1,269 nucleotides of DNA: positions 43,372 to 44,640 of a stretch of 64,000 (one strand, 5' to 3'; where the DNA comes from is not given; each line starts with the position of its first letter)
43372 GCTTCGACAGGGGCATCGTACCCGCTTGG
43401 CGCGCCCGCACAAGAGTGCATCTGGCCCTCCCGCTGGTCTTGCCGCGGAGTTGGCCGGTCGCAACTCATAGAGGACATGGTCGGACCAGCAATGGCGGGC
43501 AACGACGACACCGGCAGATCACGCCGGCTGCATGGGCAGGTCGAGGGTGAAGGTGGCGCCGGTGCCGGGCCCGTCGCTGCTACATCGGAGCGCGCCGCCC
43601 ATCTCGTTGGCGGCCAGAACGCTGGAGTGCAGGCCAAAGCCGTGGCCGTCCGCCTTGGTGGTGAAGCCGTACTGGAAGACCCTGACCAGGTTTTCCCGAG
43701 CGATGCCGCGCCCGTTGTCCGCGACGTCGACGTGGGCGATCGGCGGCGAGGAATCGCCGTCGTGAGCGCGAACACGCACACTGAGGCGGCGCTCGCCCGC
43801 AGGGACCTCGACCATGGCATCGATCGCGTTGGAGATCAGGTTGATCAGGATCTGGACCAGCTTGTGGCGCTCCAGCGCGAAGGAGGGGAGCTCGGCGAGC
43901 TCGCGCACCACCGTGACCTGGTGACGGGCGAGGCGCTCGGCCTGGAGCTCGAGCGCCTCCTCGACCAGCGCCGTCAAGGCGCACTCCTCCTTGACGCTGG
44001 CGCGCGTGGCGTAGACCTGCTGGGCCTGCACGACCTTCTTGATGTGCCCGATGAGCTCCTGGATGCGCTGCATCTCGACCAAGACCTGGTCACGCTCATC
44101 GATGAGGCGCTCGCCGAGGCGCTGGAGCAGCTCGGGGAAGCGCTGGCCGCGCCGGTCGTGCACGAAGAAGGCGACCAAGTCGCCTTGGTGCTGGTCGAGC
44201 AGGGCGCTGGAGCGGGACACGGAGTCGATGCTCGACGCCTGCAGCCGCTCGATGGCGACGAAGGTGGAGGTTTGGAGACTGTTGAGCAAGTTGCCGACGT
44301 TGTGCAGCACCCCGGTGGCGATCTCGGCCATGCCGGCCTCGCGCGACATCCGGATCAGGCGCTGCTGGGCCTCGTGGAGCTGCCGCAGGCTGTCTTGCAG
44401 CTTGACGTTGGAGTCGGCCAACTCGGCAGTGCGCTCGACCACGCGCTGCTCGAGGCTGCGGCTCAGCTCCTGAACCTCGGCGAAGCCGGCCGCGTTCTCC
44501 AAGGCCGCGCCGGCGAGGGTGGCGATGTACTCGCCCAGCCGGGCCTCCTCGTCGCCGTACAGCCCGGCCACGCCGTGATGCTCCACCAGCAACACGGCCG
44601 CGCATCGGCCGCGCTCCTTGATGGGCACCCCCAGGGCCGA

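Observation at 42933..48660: PilZ gene upstream of a 1714-aa pseudokinase-AAA-TPR-GAF-histidine kinase hybrid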

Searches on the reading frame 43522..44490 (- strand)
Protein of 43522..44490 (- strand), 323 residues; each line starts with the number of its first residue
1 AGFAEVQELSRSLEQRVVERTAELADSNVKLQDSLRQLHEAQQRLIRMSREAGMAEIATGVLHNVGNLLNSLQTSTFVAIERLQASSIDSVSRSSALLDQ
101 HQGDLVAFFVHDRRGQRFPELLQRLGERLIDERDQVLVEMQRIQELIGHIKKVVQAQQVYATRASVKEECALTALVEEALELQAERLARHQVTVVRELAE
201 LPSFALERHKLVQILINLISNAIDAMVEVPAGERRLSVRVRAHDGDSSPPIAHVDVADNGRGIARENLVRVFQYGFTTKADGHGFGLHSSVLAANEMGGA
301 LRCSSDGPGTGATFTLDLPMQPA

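Call 28: search_solved_structures(query=window:43522-44490:-, max_evalue=0.001, show_alignments=2)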
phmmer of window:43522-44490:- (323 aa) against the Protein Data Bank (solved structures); distinct sequences matched with E-value up to 0.001: 17.
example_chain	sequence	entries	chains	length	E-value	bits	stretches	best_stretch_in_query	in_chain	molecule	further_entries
9jfj_A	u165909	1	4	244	4.1e-13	52.7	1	169-320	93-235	Sensor histidine kinase ZraS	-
4gcz_A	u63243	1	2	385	4.5e-12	49.2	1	162-320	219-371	Blue-light photoreceptor, Sensor protein fixL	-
8a3u_A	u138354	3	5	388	5.5e-12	49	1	163-320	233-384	Putative Sensory box protein,Sensor protein FixL | Putative Sensory box protein,Putative Sensory box protein,Sensor protein FixL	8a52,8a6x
8a7f_A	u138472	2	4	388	5.5e-12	49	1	163-320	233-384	Putative Sensory box protein,Sensor protein FixL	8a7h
8vc9_A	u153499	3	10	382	8.8e-08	35.2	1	208-320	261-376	Leptospira virulence regulator B (LvrB) | histidine kinase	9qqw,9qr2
5idj_A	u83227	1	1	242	1.4e-07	34.5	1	160-321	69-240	Histidine kinase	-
9qjg_A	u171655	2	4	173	2.7e-07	33.6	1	207-320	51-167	histidine kinase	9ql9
5idm_A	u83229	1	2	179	1.6e-06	31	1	174-321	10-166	Cell cycle histidine kinase CckA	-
3d36_A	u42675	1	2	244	8.3e-06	28.7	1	199-320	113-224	Sporulation kinase B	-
3a0r_A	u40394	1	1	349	2.6e-05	27.1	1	146-322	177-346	Sensor protein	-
4pl9_A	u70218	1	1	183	2.7e-05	27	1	193-319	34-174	Ethylene receptor 1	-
3a0t_A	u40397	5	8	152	3.1e-05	26.8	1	172-322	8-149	Sensor protein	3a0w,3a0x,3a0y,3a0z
3sl2_A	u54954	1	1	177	4.5e-05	26.3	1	190-317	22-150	Sensor histidine kinase yycG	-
9p6i_A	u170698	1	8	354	0.00021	24.1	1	187-321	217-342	histidine kinase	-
4q20_A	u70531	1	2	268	0.00038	23.2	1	134-320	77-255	Sensor protein DivL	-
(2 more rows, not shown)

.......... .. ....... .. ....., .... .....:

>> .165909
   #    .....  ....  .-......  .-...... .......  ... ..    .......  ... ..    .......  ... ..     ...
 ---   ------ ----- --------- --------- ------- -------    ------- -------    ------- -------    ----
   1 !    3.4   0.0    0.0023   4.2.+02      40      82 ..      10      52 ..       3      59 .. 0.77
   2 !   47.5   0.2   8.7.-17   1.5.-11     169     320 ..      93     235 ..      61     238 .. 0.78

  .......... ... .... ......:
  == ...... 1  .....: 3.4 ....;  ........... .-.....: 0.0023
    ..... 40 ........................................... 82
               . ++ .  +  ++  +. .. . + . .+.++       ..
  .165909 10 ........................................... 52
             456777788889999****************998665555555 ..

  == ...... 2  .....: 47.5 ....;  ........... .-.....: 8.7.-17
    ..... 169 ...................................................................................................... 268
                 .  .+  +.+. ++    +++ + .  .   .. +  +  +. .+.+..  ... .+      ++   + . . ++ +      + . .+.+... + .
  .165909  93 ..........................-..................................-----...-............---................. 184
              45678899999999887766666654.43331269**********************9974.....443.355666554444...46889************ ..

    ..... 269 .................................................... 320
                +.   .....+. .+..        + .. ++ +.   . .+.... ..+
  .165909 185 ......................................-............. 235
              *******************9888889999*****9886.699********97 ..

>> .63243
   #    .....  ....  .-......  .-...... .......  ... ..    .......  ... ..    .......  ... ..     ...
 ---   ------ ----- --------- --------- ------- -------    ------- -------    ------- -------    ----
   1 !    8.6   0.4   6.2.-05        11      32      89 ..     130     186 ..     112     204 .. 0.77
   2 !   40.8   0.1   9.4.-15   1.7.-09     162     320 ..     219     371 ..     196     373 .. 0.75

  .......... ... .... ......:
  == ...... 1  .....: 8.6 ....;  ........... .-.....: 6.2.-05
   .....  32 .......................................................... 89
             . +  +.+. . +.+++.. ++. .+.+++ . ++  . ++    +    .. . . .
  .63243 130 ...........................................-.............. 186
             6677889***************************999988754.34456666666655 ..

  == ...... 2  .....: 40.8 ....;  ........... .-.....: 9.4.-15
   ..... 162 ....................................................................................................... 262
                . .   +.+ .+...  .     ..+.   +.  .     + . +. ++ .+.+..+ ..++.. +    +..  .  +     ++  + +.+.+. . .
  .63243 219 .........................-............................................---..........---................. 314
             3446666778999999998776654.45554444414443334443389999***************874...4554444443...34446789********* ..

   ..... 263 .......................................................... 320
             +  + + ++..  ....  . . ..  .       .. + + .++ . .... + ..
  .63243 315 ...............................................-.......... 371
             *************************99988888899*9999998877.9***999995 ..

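Call 59: predict_structure(alignment_id=A3)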
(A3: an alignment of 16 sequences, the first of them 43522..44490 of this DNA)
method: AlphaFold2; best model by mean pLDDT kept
length: 323 residues; sequences in the alignment: 16
mean_pLDDT: 77.4   pTM: 0.55
mean pLDDT of the five models: 77.4, 76.1, 74.3, 73.4, 71.6
residues with pLDDT >= 90: 85; 70-90: 127; 50-70: 101; < 50: 10
segments of 3 or more residues with pLDDT < 50: 1-3
pLDDT, mean of each block of 10 residues (from residue 1): 53 64 63 68 62 54 62 67 71 79 83 84 79 76 71 63 67 95 91 95 89 92 90 95 81 95 84 59 68 88 92 94 70
secondary structure, 60 per line:
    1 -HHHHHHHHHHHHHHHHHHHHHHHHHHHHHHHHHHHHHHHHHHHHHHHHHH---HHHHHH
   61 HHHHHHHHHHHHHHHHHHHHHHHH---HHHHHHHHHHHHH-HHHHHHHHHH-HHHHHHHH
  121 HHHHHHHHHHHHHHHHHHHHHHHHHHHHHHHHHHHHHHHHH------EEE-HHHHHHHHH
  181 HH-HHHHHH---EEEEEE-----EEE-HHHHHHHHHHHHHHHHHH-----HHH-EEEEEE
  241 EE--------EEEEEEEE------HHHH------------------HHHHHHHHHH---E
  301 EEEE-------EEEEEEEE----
elements in order: H2-51 H55-84 H88-100 H102-111 H113-161 E168-170 H172-182 H184-189 E193-198 E204-206 H208-225 E235-242 E251-258 H265-268 H287-296 E300-304 E312-319

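Call 61: fold_search(model_id=the predicted structure, library=pdb)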
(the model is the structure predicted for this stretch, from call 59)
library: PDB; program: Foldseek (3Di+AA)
matches with E <= 10: 748; with E <= 0.001: 310
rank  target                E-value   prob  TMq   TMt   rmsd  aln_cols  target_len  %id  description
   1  8vc9_A                2.0e-14  1.00  0.45  0.39  19.7       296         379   19  Hybrid response regulator LvrB from Leptospira / phosphorylated REC form (released 2024-12-18)
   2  8vc9_D                2.5e-14  1.00  0.47  0.40  19.3       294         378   18  Hybrid response regulator LvrB from Leptospira / phosphorylated REC form (released 2024-12-18)
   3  8a6x_B                2.5e-14  1.00  0.44  0.38  16.0       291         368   24  Crystal structure of a chimeric LOV-Histidine kinase SB2F1 (asymmetrical variant, trigonal form with long c axis) (released 2024-01-10)
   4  9jfj_C                2.5e-14  1.00  0.45  0.60  19.7       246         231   25  Crystal structure of the cytoplasmic domain of ZraS in ADP-bound form (released 2025-03-26)
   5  8vc9_B                2.8e-14  1.00  0.46  0.40  19.5       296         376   19  Hybrid response regulator LvrB from Leptospira / phosphorylated REC form (released 2024-12-18)
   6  8vc9_C                2.8e-14  1.00  0.45  0.39  19.3       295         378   19  Hybrid response regulator LvrB from Leptospira / phosphorylated REC form (released 2024-12-18)
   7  4q20_B                3.7e-14  1.00  0.45  0.63  11.1       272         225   23  Crystal structure of a C-terminal part of tyrosine kinase (DivL) from Caulobacter crescentus CB15 at 2.50 A resolution (released 2014-04-23)
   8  8vc9_F                4.7e-14  1.00  0.46  0.40  19.4       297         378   18  Hybrid response regulator LvrB from Leptospira / phosphorylated REC form (released 2024-12-18)
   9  9jfj_A                7.2e-14  1.00  0.44  0.59  13.2       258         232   20  Crystal structure of the cytoplasmic domain of ZraS in ADP-bound form (released 2025-03-26)
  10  4q20_A                8.5e-14  1.00  0.47  0.64  11.2       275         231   22  Crystal structure of a C-terminal part of tyrosine kinase (DivL) from Caulobacter crescentus CB15 at 2.50 A resolution (released 2014-04-23)
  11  4gcz_A                8.5e-14  1.00  0.47  0.42  14.1       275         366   22  Structure of a blue-light photoreceptor (released 2013-06-19)
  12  8a7f_A                1.0e-13  1.00  0.43  0.38  16.2       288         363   24  Crystal structure of a chimeric LOV-Histidine kinase SB2F1-I66R mutant (asymmetrical variant, trigonal form with long  (released 2024-01-10)
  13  8vc9_E                1.5e-13  1.00  0.46  0.40  19.3       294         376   19  Hybrid response regulator LvrB from Leptospira / phosphorylated REC form (released 2024-12-18)
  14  6rgz_A                1.5e-13  1.00  0.47  0.62  11.4       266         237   19  Revisiting pH-gated conformational switch. Complex HK853-RR468 pH 6.5 (released 2020-02-19)
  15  6rh0_A                1.9e-13  1.00  0.47  0.63  10.3       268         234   19  Revisiting pH-gated conformational switch. Complex HK853-RR468 pH 5.5 (released 2020-02-19)
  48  5idm_A                9.5e-12  1.00  0.42  0.73   3.2       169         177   27  Bifunctional histidine kinase CckA (domain, CA) in complex with c-di-GMP and AMPPNP/Mg2+ (released 2016-10-05)
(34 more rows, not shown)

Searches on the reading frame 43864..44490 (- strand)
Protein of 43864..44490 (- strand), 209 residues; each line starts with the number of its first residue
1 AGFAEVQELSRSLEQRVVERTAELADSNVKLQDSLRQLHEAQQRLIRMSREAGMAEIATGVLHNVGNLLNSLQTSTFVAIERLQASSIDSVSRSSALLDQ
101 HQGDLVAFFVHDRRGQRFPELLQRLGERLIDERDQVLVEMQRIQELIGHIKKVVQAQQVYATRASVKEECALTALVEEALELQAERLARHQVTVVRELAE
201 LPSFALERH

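Call 29: search_protein_families(library=pfam, proteins=[window:43864-44490:-], max_evalue=10)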
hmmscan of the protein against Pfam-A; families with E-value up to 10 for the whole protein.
window:43864-44490:- (209 aa): 7 families
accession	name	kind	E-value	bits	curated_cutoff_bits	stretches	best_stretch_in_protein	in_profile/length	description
PF24088.1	DUF7373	-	0.0025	18.1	27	1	161-202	149-192/193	Domain of unknown function (DUF7373) N-terminal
PF09304.16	Cortex-I_coil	-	0.021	15.5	60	1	5-56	41-90/107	Cortexillin coiled-coil region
PF18644.7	Phage_int_SAM_6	-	0.031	14.7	27.5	1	12-82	24-95/132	Phage integrase SAM-like domain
PF07872.17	DUF1659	-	0.048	14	24.1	1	62-88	44-70/72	Protein of unknown function (DUF1659)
PF08653.15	DASH_Dam1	-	0.21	11.9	26.6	1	20-48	4-32/56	DASH complex subunit Dam1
PF00875.24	DNA_photolyase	-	0.68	10.3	26.6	1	105-198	41-131/164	DNA photolyase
PF21408.2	MTR4-like_stalk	-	2.4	8.9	24.2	1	11-50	18-57/64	Exosome RNA helicase MTR4-like, stalk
